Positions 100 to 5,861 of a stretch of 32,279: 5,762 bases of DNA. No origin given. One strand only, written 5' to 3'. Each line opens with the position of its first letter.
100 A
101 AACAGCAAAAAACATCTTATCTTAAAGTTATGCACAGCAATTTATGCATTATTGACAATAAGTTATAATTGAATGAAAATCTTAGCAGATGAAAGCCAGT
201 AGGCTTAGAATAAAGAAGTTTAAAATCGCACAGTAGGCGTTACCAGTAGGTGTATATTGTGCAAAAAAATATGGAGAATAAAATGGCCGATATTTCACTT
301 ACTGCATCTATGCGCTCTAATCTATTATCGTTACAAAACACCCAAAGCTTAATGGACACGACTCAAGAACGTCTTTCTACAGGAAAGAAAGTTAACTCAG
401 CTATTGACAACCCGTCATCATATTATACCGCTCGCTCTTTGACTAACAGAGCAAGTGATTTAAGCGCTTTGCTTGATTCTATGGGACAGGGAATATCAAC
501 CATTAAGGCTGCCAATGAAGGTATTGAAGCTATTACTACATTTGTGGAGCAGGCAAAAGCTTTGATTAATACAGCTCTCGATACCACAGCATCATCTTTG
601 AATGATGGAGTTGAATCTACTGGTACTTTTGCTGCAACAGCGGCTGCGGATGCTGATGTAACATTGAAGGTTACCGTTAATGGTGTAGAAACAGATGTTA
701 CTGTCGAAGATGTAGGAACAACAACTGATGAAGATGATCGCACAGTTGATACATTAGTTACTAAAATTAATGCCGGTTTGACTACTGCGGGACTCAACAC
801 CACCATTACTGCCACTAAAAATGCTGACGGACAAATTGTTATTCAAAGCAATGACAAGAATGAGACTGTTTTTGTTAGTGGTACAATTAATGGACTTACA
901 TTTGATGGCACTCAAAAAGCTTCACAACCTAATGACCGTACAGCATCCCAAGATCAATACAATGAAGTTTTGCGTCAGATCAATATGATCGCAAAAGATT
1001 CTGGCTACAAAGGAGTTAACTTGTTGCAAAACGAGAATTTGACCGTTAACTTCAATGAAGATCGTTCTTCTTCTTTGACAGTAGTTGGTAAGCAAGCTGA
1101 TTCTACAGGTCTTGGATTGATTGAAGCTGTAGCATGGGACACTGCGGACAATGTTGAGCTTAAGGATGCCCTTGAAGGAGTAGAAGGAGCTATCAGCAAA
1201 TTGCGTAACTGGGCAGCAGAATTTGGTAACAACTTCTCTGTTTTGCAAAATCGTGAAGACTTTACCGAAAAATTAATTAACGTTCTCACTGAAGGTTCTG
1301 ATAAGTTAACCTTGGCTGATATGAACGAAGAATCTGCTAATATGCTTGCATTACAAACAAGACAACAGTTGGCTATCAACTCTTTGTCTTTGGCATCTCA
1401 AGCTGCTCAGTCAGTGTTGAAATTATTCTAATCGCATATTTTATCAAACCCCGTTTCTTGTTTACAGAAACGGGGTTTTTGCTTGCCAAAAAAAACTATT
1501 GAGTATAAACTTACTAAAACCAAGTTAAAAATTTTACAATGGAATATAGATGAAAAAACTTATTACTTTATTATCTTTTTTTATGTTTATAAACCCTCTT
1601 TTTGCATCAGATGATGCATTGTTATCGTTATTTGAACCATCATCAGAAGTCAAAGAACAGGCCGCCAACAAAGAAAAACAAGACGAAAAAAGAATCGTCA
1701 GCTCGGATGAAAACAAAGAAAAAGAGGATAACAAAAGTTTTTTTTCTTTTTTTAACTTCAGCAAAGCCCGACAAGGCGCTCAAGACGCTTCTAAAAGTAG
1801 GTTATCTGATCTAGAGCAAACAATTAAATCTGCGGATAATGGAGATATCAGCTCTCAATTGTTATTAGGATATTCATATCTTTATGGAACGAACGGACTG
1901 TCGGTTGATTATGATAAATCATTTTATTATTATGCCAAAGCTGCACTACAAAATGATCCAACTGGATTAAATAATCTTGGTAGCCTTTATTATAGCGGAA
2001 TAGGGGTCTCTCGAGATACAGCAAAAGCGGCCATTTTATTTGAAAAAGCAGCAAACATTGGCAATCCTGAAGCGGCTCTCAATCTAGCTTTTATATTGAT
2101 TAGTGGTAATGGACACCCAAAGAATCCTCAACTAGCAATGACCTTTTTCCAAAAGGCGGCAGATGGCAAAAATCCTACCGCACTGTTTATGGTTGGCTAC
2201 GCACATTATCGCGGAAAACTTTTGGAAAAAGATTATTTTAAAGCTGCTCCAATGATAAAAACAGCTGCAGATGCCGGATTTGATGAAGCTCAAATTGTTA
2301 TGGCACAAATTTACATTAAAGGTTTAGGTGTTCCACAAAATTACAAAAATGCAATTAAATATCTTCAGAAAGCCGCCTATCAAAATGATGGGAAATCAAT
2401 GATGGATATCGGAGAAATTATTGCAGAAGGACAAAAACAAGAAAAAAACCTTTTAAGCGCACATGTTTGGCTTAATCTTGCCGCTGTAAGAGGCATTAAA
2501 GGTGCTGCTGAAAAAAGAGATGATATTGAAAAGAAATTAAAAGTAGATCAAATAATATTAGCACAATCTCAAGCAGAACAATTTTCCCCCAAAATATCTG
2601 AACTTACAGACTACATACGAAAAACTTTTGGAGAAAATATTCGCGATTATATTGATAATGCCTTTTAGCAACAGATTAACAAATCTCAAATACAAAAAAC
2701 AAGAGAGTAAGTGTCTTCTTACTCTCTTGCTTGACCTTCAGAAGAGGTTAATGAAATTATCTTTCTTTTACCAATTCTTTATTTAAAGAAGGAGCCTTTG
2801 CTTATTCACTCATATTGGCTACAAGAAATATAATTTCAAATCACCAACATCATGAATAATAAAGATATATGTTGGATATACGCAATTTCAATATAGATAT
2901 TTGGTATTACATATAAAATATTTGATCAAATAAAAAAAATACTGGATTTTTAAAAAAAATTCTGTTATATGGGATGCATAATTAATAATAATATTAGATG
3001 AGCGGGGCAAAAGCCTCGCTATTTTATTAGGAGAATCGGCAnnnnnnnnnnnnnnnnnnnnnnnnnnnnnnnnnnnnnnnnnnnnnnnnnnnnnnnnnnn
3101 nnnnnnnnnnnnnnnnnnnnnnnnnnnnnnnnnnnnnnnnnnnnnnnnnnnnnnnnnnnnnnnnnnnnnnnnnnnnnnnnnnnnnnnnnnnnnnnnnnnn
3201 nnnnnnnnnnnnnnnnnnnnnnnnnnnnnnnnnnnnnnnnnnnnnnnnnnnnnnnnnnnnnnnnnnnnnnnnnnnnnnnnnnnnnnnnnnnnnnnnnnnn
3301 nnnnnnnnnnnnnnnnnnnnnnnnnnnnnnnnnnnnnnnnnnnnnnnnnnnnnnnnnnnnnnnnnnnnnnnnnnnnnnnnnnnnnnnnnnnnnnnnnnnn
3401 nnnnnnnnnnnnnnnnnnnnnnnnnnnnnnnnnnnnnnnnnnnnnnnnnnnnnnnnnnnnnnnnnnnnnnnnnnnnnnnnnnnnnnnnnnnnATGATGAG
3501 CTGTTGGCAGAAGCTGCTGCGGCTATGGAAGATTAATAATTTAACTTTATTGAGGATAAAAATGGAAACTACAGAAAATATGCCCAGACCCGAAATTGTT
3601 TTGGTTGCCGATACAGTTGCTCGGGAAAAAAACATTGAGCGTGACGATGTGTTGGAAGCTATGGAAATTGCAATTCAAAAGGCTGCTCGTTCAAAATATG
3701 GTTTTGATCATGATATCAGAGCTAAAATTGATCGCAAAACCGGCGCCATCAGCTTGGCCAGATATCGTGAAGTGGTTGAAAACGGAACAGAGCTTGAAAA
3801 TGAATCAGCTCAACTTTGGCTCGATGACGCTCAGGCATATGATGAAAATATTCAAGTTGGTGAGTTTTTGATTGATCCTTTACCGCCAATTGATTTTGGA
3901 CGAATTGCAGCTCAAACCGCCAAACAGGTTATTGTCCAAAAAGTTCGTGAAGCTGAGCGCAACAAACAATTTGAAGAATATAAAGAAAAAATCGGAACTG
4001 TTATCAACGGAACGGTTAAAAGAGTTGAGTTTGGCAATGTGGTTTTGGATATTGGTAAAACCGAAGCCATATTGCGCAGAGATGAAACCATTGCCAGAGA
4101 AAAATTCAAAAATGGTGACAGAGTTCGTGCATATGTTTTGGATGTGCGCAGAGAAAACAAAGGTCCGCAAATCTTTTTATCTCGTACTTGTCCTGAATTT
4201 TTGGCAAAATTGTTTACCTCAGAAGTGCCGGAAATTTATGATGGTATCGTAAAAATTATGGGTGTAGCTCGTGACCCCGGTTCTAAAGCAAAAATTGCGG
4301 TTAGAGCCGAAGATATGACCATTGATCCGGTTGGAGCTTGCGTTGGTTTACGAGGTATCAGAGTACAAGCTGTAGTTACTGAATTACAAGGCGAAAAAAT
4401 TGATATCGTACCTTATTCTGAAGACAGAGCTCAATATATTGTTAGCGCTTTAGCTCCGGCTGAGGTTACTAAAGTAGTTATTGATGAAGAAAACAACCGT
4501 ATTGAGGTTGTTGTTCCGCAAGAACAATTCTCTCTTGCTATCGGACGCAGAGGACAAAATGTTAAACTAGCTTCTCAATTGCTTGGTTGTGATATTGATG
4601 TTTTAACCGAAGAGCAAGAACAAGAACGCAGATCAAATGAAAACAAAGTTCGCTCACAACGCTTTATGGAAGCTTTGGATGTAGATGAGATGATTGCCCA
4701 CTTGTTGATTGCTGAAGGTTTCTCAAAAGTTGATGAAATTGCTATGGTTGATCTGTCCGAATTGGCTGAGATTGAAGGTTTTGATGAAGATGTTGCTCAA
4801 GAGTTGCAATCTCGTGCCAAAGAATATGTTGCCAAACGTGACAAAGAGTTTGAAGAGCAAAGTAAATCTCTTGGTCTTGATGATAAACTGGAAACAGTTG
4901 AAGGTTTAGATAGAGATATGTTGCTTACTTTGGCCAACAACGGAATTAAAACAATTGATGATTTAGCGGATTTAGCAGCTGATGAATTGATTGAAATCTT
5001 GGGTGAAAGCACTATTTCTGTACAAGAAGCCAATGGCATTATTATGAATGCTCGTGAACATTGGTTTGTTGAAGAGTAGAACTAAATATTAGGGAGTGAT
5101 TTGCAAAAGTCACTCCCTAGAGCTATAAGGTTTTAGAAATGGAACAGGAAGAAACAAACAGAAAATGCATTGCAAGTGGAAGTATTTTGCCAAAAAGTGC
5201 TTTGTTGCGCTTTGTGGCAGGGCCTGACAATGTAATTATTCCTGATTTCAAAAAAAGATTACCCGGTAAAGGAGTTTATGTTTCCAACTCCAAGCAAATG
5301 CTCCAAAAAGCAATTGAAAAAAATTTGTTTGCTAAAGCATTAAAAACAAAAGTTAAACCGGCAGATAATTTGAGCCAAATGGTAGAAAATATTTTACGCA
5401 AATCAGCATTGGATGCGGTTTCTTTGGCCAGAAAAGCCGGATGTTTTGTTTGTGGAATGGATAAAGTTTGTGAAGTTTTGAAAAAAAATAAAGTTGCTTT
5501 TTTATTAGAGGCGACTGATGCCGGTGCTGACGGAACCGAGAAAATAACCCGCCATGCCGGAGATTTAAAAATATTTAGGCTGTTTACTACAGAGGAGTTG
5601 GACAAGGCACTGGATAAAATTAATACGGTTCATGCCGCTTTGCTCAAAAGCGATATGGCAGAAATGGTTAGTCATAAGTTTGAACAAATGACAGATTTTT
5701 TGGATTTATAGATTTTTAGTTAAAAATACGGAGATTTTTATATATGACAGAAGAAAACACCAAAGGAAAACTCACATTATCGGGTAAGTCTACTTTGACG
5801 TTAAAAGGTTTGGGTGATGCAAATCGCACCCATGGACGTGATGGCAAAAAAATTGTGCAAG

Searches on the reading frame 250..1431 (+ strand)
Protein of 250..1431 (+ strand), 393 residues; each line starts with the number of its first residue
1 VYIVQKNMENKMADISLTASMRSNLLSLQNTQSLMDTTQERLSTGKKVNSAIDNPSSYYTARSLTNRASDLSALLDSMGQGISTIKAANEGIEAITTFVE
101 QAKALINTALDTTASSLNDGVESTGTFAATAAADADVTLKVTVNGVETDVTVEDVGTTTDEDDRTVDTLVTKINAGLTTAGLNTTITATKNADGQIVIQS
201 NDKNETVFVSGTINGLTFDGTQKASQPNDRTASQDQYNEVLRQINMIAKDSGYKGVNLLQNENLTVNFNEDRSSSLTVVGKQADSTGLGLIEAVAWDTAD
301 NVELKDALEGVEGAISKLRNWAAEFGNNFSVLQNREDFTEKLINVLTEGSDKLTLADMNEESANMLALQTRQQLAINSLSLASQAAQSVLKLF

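Call 72: search_protein_families(library=pfam, proteins=[window:250-1431:+], max_evalue=0.0001)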
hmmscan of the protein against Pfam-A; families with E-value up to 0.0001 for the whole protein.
window:250-1431:+ (393 aa): 2 families
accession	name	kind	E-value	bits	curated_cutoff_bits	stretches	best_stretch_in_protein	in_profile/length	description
PF00669.25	Flagellin_N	-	1.3e-13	51.7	26.6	1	21-116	7-102/139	Bacterial flagellin N-terminal helical region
PF00700.27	Flagellin_C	-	4e-09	37.1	23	1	308-393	1-86/86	Bacterial flagellin C-terminal helical region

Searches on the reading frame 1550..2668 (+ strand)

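Call 72: search_protein_families(library=pfam, proteins=[window:1550-2668:+], max_evalue=0.0001)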
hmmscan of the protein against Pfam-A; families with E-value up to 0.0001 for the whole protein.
window:1550-2668:+ (372 aa): 1 family
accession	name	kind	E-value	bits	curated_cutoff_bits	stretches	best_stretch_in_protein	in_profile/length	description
PF08238.18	Sel1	-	5.7e-41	137.9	30.7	4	246-280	2-36/36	Sel1 repeat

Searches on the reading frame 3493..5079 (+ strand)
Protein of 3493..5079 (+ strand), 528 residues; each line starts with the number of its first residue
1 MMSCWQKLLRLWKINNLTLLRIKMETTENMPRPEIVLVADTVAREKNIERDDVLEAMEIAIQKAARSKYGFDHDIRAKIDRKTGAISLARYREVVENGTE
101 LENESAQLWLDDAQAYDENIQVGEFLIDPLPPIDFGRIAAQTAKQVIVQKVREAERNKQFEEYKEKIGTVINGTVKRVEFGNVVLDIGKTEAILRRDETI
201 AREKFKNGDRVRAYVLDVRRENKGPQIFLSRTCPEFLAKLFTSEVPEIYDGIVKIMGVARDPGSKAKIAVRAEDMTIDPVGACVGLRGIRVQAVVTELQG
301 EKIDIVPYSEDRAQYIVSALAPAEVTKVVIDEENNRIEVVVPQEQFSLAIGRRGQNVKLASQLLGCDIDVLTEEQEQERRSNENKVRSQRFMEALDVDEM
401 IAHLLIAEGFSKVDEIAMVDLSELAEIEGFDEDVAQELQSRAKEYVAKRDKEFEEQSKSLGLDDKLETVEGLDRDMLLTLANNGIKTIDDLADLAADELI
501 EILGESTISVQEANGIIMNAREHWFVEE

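Call 72: search_protein_families(library=pfam, proteins=[window:3493-5079:+], max_evalue=0.0001)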
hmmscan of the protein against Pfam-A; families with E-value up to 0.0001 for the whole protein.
window:3493-5079:+ (528 aa): 6 families
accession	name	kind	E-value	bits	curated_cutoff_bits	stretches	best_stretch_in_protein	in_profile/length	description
PF08529.16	NusA_N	-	5.9e-35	120.5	23.8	1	34-157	1-119/119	NusA N-terminal domain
PF13184.12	KH_5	-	1.1e-27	96.4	27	1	262-330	1-69/69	NusA-like KH domain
PF14520.12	HHH_5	-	2.5e-11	44.3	27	0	465-507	3-47/57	Helix-hairpin-helix domain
PF07650.23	KH_2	-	1.6e-06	28.3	22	1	318-372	8-62/78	KH domain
PF00575.29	S1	-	2.6e-05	24.9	22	1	166-226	3-70/74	S1 RNA binding domain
PF00013.35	KH_1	-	3e-05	24.1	21.5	0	337-386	2-48/66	KH domain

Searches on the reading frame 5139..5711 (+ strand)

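Call 72: search_protein_families(library=pfam, proteins=[window:5139-5711:+], max_evalue=0.0001)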
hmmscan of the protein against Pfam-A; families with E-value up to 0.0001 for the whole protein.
window:5139-5711:+ (190 aa): 1 family
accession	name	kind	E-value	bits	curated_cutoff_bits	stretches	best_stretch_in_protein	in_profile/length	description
PF04296.18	YlxR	-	5.5e-22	77.9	26.9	1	8-83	1-74/75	Protein of unknown function (DUF448)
